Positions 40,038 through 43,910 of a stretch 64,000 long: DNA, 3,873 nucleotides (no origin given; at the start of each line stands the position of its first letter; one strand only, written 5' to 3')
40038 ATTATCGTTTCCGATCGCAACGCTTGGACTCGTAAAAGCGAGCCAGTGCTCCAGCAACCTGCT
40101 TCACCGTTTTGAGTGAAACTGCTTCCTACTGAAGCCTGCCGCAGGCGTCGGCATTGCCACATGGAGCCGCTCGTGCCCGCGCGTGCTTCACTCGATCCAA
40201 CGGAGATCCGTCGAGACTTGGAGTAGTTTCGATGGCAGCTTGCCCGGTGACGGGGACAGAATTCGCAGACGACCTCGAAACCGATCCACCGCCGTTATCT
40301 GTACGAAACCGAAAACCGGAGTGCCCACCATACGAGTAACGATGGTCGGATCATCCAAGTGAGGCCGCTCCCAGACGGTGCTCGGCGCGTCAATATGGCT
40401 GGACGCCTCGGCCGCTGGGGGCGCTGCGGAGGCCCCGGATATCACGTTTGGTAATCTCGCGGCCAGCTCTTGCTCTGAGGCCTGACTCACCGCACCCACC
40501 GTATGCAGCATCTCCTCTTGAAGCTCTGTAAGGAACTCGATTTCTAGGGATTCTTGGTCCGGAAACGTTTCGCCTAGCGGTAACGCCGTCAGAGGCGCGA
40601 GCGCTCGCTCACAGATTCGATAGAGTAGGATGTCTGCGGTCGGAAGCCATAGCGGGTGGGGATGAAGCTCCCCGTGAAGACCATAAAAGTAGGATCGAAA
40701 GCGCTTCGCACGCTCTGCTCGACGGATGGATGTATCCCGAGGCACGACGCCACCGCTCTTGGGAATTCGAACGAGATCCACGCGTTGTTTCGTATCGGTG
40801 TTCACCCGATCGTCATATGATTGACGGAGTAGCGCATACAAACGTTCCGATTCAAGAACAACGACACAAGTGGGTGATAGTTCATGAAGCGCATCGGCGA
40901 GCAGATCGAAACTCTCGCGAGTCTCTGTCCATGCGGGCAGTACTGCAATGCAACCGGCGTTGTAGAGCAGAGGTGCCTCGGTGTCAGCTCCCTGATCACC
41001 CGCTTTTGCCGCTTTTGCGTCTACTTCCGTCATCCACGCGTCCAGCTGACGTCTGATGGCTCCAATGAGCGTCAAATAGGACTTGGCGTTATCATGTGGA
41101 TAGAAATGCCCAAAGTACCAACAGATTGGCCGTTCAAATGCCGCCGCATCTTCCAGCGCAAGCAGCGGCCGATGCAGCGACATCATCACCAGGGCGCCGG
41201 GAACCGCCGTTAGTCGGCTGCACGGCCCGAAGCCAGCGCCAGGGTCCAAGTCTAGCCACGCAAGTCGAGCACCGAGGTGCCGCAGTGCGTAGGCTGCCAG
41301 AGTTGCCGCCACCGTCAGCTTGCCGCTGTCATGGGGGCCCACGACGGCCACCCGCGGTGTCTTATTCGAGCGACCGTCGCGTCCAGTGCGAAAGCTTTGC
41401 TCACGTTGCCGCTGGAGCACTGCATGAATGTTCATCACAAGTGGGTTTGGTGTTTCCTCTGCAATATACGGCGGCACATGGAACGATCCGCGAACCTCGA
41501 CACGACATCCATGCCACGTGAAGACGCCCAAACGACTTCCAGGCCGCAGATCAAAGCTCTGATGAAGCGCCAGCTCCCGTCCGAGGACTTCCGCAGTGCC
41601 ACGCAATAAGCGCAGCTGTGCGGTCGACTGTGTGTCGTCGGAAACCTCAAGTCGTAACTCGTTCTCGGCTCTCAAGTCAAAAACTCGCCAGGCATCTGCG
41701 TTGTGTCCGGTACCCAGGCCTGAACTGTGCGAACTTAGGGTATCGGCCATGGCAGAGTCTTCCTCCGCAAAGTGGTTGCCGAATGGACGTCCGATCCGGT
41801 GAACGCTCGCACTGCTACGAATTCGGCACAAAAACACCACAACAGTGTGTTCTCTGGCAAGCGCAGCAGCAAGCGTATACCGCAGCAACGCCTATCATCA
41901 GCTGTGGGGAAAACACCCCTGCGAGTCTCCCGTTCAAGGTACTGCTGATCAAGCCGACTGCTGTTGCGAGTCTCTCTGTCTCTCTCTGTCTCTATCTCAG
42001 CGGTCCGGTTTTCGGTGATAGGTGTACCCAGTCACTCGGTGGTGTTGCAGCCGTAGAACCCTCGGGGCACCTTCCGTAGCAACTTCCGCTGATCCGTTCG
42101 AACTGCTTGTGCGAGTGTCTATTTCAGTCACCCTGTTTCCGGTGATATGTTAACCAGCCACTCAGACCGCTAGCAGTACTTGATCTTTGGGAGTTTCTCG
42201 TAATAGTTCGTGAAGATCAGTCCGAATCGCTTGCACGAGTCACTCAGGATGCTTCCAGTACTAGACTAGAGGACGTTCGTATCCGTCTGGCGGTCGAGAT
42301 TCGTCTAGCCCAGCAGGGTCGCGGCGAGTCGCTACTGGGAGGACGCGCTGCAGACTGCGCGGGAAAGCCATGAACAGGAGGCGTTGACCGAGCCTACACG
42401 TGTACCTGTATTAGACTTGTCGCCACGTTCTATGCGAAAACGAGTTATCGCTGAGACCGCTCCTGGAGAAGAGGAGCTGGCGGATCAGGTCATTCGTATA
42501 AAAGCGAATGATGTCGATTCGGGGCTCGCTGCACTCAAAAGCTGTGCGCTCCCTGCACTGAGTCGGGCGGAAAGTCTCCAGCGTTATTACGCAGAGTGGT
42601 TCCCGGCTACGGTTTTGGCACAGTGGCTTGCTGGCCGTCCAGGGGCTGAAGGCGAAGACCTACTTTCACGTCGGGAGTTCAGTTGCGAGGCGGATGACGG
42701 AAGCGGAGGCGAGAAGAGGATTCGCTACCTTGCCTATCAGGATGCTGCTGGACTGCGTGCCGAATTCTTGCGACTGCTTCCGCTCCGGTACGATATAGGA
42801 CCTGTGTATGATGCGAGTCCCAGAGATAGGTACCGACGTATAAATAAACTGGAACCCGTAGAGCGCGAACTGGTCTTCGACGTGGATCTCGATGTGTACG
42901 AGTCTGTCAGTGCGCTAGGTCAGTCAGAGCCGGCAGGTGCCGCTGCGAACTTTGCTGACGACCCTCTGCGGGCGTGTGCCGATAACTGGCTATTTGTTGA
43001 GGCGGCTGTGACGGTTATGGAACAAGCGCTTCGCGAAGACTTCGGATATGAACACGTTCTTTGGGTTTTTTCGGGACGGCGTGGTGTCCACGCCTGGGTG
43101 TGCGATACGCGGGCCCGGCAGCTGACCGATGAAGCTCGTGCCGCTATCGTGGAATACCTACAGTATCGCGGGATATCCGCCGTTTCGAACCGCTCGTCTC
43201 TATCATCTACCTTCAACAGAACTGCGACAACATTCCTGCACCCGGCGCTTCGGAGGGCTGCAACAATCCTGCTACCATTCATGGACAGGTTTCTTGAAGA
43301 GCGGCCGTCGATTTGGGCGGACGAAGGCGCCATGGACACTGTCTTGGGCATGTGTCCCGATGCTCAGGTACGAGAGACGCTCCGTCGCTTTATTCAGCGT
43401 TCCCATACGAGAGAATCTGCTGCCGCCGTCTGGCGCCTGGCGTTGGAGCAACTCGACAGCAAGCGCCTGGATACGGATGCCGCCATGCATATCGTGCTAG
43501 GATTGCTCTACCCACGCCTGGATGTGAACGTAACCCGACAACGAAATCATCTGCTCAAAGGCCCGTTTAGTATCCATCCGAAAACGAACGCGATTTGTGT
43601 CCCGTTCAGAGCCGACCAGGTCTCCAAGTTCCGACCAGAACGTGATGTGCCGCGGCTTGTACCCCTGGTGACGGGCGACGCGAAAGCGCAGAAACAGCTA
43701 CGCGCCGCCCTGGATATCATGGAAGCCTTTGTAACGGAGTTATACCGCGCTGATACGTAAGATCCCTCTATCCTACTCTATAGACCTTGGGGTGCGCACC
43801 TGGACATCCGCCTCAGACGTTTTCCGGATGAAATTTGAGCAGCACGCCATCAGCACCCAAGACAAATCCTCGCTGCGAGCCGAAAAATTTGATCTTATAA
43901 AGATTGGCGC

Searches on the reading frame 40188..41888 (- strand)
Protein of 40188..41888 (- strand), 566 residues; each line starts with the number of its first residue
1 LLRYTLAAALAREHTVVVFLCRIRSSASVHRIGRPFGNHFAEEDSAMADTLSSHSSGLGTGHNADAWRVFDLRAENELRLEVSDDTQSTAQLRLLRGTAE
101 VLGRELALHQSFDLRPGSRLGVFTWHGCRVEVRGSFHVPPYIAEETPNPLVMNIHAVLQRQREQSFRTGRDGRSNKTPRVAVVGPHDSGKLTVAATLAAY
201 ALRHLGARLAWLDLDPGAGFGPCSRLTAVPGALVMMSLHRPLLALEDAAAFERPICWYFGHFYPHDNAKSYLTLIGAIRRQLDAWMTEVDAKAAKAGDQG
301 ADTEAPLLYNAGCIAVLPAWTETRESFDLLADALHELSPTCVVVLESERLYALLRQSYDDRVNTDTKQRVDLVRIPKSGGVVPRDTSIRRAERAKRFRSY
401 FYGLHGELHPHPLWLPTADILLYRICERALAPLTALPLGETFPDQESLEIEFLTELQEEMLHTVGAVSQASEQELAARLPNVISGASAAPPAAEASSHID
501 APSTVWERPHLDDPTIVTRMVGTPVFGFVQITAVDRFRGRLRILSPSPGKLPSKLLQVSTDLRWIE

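Call 6: search_protein_families(library=pfam, proteins=[window:40188-41888:-])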
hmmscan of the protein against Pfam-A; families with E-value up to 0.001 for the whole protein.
window:40188-41888:- (566 aa): 3 families
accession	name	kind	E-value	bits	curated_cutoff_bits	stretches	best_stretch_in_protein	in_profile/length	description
PF16575.11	CLP1_P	-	1.2e-22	81.1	26.6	2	312-403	105-188/188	mRNA cleavage and polyadenylation factor CLP1 P-loop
PF16573.10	CLP1_N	-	2e-22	79.5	22.3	1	72-164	2-91/92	N-terminal beta-sandwich domain of polyadenylation factor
PF06807.19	Clp1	-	2.3e-15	57.5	27.9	1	408-566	1-113/113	Pre-mRNA cleavage complex II protein Clp1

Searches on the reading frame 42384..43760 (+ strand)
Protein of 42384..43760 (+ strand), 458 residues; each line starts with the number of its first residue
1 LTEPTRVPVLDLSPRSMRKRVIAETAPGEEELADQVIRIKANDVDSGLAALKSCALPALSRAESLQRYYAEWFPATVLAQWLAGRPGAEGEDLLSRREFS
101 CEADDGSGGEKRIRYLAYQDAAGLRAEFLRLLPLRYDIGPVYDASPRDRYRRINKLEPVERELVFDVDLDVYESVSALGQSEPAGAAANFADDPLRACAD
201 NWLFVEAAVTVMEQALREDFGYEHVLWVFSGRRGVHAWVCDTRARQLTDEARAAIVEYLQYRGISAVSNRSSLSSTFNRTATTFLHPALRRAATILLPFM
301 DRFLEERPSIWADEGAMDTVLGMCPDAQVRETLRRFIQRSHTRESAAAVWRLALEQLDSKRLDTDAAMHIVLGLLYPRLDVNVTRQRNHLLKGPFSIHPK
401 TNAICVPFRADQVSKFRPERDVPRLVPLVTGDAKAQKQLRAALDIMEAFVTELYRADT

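Call 6: search_protein_families(library=pfam, proteins=[window:42384-43760:+])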
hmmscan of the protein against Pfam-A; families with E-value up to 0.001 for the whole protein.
window:42384-43760:+ (458 aa): 1 family
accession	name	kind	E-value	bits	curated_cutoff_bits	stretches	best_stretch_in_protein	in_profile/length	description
PF01896.25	DNA_primase_S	-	7.6e-35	121.1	26.8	1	165-409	1-162/163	DNA primase small subunit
